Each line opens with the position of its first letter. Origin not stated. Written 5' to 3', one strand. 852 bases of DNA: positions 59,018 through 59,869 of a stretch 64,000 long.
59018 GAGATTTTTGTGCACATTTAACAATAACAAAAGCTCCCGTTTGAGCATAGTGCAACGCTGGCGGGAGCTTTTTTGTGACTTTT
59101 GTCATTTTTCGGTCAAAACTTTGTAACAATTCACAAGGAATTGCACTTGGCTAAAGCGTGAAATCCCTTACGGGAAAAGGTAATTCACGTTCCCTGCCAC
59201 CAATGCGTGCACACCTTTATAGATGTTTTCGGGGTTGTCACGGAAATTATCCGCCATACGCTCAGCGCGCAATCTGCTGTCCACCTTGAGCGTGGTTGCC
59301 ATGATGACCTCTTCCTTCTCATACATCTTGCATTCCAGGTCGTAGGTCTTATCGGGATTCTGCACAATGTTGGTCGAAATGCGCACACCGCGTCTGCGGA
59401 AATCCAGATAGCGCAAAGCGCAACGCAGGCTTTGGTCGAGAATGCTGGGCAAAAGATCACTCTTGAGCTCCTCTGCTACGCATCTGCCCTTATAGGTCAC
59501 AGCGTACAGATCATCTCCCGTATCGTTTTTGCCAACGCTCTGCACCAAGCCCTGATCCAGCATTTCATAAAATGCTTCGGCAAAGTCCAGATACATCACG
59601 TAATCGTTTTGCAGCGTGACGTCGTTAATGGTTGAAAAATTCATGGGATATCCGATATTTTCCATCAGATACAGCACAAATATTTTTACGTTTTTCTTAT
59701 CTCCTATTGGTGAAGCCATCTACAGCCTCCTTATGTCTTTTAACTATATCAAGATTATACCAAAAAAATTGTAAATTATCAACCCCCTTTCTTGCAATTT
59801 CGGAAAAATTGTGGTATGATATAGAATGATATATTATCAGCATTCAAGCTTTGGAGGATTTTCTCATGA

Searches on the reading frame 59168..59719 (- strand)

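Call 22: search_protein_families(library=pfam, proteins=[window:59168-59719:-], max_evalue=0.01)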
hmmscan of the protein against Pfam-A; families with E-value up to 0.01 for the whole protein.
window:59168-59719:- (183 aa): 1 family
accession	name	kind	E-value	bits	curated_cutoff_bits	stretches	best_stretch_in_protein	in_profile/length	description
PF14277.12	DUF4364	-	2.4e-37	128.7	26.9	1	12-170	2-158/162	Domain of unknown function (DUF4364)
